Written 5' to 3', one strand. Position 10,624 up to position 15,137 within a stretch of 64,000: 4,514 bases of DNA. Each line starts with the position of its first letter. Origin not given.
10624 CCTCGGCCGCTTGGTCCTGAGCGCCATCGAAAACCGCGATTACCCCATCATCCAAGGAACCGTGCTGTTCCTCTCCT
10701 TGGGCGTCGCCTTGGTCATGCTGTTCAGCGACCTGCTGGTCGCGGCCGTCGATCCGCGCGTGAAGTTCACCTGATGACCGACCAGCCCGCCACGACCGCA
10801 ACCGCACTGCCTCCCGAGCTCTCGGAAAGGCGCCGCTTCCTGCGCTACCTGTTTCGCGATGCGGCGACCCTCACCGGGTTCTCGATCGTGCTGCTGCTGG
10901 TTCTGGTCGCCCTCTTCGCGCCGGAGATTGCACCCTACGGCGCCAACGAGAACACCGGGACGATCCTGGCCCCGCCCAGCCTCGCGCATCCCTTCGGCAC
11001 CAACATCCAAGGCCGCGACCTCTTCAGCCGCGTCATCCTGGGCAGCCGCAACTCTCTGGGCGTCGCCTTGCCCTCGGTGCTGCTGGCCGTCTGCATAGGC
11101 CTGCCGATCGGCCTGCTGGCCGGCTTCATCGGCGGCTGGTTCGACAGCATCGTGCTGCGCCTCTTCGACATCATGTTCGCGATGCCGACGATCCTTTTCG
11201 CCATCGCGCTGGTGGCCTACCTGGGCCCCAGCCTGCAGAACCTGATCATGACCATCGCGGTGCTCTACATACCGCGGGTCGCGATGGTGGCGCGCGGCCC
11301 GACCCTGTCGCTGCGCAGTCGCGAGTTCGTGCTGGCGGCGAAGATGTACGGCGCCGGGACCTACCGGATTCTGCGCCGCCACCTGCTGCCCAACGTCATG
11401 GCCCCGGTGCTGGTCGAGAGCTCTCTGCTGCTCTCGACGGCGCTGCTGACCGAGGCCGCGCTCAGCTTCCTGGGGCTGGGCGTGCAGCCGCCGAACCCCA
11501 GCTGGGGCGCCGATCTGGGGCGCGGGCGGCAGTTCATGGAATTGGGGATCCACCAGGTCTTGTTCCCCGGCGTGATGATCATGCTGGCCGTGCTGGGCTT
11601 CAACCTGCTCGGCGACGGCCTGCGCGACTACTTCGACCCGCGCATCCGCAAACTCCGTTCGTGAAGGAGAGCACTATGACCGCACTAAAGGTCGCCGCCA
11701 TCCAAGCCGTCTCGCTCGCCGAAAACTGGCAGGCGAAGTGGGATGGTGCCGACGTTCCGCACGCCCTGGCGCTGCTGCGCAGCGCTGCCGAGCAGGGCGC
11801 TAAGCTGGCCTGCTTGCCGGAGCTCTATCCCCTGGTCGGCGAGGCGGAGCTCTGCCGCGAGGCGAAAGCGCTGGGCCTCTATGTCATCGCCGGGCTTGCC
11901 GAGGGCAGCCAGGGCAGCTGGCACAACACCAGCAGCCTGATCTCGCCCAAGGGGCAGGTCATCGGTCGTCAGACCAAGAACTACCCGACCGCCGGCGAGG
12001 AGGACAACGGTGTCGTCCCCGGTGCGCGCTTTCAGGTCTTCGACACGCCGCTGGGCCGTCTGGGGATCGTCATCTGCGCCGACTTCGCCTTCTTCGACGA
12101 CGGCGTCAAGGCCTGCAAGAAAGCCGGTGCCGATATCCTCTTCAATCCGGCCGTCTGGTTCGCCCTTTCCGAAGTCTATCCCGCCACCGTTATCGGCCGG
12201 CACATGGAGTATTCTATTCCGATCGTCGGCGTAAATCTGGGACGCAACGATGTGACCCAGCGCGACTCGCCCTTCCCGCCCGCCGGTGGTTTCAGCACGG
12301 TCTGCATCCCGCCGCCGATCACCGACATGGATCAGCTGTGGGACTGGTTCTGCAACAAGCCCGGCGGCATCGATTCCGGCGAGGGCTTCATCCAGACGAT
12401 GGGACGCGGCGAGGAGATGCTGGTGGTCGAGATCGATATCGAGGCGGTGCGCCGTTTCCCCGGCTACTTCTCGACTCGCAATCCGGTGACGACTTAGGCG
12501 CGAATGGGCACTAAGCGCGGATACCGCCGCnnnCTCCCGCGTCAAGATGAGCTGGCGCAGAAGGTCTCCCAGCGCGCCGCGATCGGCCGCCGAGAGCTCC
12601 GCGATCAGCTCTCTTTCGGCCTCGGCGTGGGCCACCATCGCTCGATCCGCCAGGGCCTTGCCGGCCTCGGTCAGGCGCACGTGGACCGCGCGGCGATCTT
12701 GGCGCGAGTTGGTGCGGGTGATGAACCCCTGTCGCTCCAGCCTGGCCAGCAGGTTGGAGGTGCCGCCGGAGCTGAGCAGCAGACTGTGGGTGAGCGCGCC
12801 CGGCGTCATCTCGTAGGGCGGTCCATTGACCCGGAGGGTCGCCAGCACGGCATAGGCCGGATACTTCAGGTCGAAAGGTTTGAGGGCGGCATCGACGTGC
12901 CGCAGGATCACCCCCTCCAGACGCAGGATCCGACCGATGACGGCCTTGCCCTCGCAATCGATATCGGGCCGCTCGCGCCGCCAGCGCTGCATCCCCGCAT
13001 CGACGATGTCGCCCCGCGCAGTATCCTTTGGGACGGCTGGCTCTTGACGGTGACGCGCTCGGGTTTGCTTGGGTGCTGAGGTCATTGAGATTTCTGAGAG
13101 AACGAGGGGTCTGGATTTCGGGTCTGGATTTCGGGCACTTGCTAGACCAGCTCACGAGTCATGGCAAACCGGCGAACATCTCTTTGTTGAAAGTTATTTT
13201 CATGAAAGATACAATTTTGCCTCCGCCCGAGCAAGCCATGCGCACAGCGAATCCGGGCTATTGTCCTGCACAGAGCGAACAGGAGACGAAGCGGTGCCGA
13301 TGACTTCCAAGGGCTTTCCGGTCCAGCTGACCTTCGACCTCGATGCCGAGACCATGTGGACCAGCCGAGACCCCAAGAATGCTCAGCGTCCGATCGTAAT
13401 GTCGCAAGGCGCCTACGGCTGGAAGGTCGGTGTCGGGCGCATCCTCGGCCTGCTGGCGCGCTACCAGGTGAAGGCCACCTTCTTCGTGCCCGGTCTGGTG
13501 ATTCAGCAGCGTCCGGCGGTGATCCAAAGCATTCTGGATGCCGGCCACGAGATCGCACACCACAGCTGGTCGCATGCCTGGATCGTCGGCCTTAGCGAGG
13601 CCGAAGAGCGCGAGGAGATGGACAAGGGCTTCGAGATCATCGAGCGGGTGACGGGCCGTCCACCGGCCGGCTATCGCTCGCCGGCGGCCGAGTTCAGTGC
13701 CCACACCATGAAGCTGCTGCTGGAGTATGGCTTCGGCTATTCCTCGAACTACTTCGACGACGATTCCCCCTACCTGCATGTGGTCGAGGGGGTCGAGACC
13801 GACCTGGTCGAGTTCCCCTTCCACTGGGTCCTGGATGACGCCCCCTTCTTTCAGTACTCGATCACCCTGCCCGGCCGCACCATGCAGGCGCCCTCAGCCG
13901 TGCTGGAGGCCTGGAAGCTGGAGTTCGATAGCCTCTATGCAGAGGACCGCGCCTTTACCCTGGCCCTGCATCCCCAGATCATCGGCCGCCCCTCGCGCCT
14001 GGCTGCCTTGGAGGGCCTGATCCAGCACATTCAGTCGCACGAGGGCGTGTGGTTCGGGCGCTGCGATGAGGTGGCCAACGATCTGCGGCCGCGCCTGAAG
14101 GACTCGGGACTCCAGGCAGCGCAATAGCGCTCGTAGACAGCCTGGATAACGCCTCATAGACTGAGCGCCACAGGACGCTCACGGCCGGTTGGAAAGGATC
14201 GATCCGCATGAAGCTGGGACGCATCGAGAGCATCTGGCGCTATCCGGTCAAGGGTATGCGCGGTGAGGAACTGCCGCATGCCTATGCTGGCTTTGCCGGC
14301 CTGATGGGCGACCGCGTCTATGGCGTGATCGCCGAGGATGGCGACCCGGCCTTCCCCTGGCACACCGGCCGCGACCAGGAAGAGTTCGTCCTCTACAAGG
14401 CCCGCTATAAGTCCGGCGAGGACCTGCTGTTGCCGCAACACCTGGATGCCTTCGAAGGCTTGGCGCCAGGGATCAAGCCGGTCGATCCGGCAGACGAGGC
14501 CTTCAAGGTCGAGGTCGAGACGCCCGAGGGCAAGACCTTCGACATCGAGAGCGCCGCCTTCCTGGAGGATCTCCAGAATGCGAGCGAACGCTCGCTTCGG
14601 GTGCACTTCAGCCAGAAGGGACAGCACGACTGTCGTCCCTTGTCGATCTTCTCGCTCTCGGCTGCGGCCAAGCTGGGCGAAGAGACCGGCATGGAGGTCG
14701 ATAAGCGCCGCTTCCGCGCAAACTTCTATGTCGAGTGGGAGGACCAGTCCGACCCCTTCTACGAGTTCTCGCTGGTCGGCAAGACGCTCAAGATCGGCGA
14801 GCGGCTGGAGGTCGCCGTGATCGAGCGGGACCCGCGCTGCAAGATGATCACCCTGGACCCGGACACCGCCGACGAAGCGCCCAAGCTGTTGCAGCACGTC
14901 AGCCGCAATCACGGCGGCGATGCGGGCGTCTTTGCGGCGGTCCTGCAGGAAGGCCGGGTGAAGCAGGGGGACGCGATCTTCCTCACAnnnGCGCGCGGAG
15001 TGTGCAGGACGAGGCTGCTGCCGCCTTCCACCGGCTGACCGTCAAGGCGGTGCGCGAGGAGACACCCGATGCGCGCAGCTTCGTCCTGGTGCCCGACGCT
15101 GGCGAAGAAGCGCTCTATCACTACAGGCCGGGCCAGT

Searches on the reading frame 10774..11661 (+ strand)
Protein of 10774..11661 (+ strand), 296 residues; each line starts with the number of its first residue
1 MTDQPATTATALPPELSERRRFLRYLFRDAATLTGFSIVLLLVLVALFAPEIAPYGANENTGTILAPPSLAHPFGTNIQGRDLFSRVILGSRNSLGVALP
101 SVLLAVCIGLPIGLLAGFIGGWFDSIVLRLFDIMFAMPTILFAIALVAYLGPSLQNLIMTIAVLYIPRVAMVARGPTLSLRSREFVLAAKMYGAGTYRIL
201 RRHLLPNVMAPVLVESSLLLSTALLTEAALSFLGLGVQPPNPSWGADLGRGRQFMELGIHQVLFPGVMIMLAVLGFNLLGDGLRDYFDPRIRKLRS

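Call 27: search_protein_families(library=pfam, proteins=[window:10774-11661:+])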
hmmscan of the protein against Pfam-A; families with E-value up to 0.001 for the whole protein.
window:10774-11661:+ (296 aa): 2 families
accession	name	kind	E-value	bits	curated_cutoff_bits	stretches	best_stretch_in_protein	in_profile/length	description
PF00528.27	BPD_transp_1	-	5.4e-31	108.2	26.4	1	109-293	1-184/184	Binding-protein-dependent transport system inner membrane component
PF12911.12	OppC_N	-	8.7e-08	32.4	23.9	1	20-68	4-53/53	N-terminal TM domain of oligopeptide transport permease C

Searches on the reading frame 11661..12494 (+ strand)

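Call 27: search_protein_families(library=pfam, proteins=[window:11661-12494:+])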
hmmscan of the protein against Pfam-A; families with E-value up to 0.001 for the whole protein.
window:11661-12494:+ (278 aa): 1 family
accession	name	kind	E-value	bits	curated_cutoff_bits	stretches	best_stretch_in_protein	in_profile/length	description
PF00795.27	CN_hydrolase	-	7.1e-17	62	23.2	1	10-171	1-182/256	Carbon-nitrogen hydrolase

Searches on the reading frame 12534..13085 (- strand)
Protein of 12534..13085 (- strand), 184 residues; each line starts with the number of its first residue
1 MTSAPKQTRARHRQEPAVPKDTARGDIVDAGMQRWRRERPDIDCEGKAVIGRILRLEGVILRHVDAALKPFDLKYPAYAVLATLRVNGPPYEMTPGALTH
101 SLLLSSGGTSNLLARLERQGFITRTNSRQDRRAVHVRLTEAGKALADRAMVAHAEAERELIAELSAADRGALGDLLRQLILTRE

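Call 27: search_protein_families(library=pfam, proteins=[window:12534-13085:-])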
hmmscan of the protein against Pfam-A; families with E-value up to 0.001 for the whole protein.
window:12534-13085:- (184 aa): 5 families
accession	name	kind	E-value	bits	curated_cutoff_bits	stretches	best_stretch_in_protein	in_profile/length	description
PF12802.13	MarR_2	-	4.7e-12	46.3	27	1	72-133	2-61/61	MarR family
PF01047.28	MarR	-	9.7e-10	38.6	24.6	1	75-134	3-59/59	MarR family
PF13463.12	HTH_27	-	4.7e-07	30.4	22.2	1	92-142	18-68/68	Winged helix DNA-binding domain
PF22381.2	Staph_reg_Sar_Rot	-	2.2e-06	28.1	27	1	68-147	7-83/85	Transcriptional regulator SarA/Rot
PF13601.12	HTH_34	-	0.00025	21.6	27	1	91-150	13-73/80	Winged helix DNA-binding domain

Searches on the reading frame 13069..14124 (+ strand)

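Call 27: search_protein_families(library=pfam, proteins=[window:13069-14124:+])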
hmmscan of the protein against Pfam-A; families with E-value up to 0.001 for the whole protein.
window:13069-14124:+ (352 aa): 1 family
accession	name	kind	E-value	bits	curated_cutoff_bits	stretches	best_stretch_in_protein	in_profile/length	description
PF01522.26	Polysacc_deac_1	-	8.8e-22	77.8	23.1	1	118-222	17-121/124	Polysaccharide deacetylase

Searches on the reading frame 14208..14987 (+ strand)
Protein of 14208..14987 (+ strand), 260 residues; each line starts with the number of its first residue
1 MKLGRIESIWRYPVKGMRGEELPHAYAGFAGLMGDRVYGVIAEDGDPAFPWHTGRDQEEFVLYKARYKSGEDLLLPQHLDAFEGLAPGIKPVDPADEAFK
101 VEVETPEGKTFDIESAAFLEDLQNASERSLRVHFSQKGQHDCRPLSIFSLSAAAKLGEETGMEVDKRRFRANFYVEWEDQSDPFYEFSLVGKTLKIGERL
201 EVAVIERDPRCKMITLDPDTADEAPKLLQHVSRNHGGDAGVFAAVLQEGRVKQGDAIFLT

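Call 10: search_protein_families(library=pfam, proteins=[window:14208-14987:+])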
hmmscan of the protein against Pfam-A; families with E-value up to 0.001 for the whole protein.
window:14208-14987:+ (260 aa): 2 families
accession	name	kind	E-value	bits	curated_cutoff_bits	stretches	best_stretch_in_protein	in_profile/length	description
PF03473.23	MOSC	-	1.4e-14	54.6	22.7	1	140-257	7-119/120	MOSC domain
PF03476.21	MOSC_N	-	2.7e-08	34.1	25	1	4-73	2-68/119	MOSC N-terminal beta barrel domain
